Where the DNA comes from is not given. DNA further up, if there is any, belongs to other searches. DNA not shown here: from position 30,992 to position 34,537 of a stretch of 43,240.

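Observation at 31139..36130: Giant (~1650 aa) PilX-N-terminus / Kelch-repeat protein closing a fimU-pilVWXY1-like operon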

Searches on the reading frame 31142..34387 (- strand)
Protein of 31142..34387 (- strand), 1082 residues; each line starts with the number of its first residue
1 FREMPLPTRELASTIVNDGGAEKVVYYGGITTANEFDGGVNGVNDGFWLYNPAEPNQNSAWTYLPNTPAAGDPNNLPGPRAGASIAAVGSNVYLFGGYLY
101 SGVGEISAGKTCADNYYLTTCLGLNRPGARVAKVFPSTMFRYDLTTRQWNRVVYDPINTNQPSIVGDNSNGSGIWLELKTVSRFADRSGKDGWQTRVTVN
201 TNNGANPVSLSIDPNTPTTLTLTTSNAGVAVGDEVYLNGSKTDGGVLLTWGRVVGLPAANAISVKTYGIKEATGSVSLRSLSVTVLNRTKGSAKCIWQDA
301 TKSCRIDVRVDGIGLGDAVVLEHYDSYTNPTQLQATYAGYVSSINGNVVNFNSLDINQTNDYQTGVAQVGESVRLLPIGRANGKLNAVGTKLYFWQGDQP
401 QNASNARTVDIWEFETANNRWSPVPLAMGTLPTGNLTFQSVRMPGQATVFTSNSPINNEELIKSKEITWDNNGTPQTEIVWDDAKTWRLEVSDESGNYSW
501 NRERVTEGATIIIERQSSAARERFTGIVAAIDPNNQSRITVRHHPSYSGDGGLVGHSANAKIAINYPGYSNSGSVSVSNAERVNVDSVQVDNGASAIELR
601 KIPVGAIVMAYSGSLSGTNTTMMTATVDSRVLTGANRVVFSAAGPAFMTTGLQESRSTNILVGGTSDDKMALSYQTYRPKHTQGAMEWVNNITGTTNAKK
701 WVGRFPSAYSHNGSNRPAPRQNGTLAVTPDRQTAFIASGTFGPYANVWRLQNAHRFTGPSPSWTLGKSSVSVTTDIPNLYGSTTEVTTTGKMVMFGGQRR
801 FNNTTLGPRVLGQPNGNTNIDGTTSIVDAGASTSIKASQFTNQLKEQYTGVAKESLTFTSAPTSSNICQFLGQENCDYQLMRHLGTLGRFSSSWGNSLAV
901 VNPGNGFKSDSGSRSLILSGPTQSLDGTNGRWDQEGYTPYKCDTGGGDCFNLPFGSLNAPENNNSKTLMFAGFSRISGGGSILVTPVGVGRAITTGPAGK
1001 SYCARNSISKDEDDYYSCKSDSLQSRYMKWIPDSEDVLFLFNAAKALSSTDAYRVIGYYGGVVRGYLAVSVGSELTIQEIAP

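Call 37: predict_structure(alignment_id=A2)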
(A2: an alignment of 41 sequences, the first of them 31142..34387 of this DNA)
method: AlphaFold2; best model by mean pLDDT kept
length: 1082 residues; sequences in the alignment: 41
mean_pLDDT: 82.3   pTM: 0.82
mean pLDDT of the five models: 82.3, 82.2, 81.3, 78.7, 78.5
residues with pLDDT >= 90: 470; 70-90: 402; 50-70: 174; < 50: 36
segments of 3 or more residues with pLDDT < 50: 802-808, 816-818, 890-893, 943-947, 997-999, 1013-1015, 1023-1026, 1059-1062
pLDDT, mean of each block of 10 residues (from residue 1): 78 94 95 63 92 91 93 95 94 95 88 88 88 93 96 94 65 84 88 84 86 93 92 93 91 92 94 91 89 91 90 93 92 94 93 78 85 93 91 92 81 96 92 91 88 94 86 78 93 68 91 89 94 92 87 93 81 79 93 90 92 88 92 91 91 85 83 89 87 86 84 74 89 90 81 81 77 79 91 86 51 54 56 72 84 82 67 80 67 61 78 76 60 60 48 54 70 79 79 54 58 54 50 78 78 63 66 71 61
secondary structure, 60 per line:
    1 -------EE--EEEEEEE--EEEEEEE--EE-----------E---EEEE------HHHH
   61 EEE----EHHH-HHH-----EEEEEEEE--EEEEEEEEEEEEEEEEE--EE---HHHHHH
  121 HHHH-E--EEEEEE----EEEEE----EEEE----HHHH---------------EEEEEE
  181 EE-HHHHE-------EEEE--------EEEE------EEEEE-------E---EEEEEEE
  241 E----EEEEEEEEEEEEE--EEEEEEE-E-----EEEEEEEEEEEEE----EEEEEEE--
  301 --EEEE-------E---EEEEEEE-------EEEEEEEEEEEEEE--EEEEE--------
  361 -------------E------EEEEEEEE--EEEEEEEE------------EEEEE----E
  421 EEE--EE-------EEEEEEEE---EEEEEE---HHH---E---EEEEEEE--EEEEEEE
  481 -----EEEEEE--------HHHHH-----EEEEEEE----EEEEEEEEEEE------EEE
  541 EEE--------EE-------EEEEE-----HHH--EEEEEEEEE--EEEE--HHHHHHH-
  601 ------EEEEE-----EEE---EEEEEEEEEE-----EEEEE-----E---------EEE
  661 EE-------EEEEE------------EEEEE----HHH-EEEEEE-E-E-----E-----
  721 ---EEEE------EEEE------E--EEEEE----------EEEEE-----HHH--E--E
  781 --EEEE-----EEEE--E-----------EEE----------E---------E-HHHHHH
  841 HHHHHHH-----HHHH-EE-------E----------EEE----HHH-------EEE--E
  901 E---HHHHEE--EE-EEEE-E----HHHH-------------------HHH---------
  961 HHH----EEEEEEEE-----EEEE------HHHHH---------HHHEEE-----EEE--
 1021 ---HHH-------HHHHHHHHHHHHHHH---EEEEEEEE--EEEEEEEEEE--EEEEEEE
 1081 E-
elements in order (helices of 4 or more, strands of 3 or more residues): E12-18 E21-27 E47-50 H57-60 E61-63 E81-88 E91-107 H115-124 E129-134 E139-143 E148-151 H156-159 E175-182 H184-187 E196-199 E208-211 E218-222 E234-241 E246-258 E261-267 E275-287 E292-298 E303-306 E318-324 E332-345 E348-352 E381-388 E391-398 E411-415 E420-423 E435-442 E446-451 E465-471 E474-480 E486-491 H500-504 E510-516 E521-531 E538-543 E561-565 E576-584 E587-590 H593-599 E607-611 E617-619 E623-632 E638-642 E658-662 E670-674 E687-691 E700-705 E724-727 E734-737 E747-751 E762-766 E783-786 E792-795 E810-812 H835-847 H853-856 E878-880 E895-897 H905-908 E916-919 H926-929 E968-975 E981-984 H991-995 E1008-1010 E1016-1018 H1034-1048 E1052-1059 E1062-1071 E1074-1081

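Call 39: fold_search(model_id=the predicted structure, library=pdb)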
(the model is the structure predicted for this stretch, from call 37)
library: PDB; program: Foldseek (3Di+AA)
matches with E <= 10: 887; with E <= 0.001: 84
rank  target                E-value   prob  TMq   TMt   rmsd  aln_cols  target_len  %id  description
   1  8glv_DA               7.5e-10  1.00  0.09  0.03  40.6       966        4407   10  96-nm repeat unit of doublet microtubules from Chlamydomonas reinhardtii flagella (released 2023-05-31)
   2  7k58_C                2.9e-07  0.99  0.10  0.04  29.3       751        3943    8  Structure of outer-arm dyneins bound to microtubule with microtubule binding state 1(MTBS-1) (released 2021-09-29)
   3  8ebm_B                3.9e-07  1.00  0.09  0.26  19.0       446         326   11  Structure of KLHDC2 substrate binding domain bound to KLHDC2's C-degron mimic (released 2023-02-22)
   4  9o04_G                6.2e-07  1.00  0.10  0.26  19.6       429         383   13  CryoEM structure of the FBXO42-CCDC6-PP2Ac degradasome (released 2026-01-21)
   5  8uxs_B                1.0e-06  1.00  0.09  0.28  17.9       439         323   12  KLHDC2 ubiquitin ligase in complex with a novel small-molecule (released 2024-07-10)
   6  6do3_B                1.0e-06  1.00  0.09  0.26  18.3       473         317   11  KLHDC2 ubiquitin ligase in complex with SelK C-end degron (released 2018-12-19)
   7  9bc9_A                1.1e-06  1.00  0.09  0.27  17.3       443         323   12  Structure of KLHDC2 bound to SJ10278 (released 2024-11-06)
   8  9bca_A                1.1e-06  1.00  0.09  0.26  17.6       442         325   12  Structure of KLHDC2 bound to SJ46411 (released 2024-11-06)
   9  8sgf_A                1.2e-06  1.00  0.09  0.26  17.4       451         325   11  KLHDC2 Kelch Domain with KLHDC2 c-terminal peptide bound (released 2024-01-03)
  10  8sge_A                1.4e-06  1.00  0.09  0.26  17.2       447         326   12  KLHDC2 Kelch Domain with ligand KDRLKZ-1 (released 2024-01-03)
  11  8pjr                  1.7e-06  1.00  0.09  0.30  18.3       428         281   10  Crystal structure of the SAKe6AC-LB protein (released 2024-07-10)
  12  8uxs_A                1.9e-06  1.00  0.10  0.29  17.2       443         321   11  KLHDC2 ubiquitin ligase in complex with a novel small-molecule (released 2024-07-10)
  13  6do3_A                2.2e-06  1.00  0.09  0.27  16.9       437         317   11  KLHDC2 ubiquitin ligase in complex with SelK C-end degron (released 2018-12-19)
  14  9d1i_A                2.2e-06  1.00  0.10  0.25  21.4       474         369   11  Structure of Ubiquitin bound to KLHDC3-EloB/C (released 2024-11-20)
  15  9o04_C                2.5e-06  1.00  0.11  0.27  19.6       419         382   12  CryoEM structure of the FBXO42-CCDC6-PP2Ac degradasome (released 2026-01-21)
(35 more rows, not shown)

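Call 59: fold_search(model_id=the predicted structure, library=viral)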
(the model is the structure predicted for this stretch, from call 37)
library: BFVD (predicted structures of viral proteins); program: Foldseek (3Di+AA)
matches with E <= 10: 660; with E <= 0.001: 29
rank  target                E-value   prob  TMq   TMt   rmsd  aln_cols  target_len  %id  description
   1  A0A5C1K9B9            9.3e-09  1.00  0.12  0.19  28.6       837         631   10  Uncharacterized protein [Pseudomonas phage vB_PaeM_PS119XW]
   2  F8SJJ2                9.8e-09  1.00  0.09  0.15  29.7       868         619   11  Uncharacterized protein 360 [Pseudomonas phage PhiPA3]
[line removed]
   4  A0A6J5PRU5            2.4e-07  0.92  0.08  0.10  27.5       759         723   10  Uncharacterized protein [uncultured Caudovirales phage]
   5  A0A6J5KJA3            2.5e-06  0.77  0.11  0.10  32.3       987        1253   10  Uncharacterized protein [uncultured Caudovirales phage]
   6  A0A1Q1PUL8            2.9e-06  0.97  0.11  0.15  30.0       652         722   10  Catalytic beta propeller domain of endosialidase [Escherichia phage G_AB-2017]
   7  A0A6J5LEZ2            5.7e-06  0.28  0.07  0.07  41.3      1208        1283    9  Uncharacterized protein [uncultured Caudovirales phage]
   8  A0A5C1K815            2.9e-05  1.00  0.09  0.25  19.2       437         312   11  Galactose oxidase [Pseudomonas phage vB_PaeM_PS119XW]
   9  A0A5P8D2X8            3.4e-05  0.99  0.08  0.25  24.9       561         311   10  (no name in the UniProt tables at hand)
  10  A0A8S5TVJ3            4.4e-05  0.44  0.08  0.12  26.7       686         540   10  Kelch repeat [Siphoviridae sp. ctx254]
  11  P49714                4.6e-05  0.60  0.10  0.12  31.3       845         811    8  Tail spike protein [Escherichia phage K1E]
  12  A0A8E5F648            5.6e-05  0.18  0.07  0.06  31.6      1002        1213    9  (no name in the UniProt tables at hand)
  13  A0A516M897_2          5.6e-05  0.15  0.05  0.06  34.4       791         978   12  (no name in the UniProt tables at hand)
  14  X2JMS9                1.0e-04  0.33  0.09  0.10  22.2       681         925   11  Minor structural protein [Bacillus phage Bcp1]
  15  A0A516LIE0            1.6e-04  0.28  0.07  0.09  27.8       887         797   10  (no name in the UniProt tables at hand)
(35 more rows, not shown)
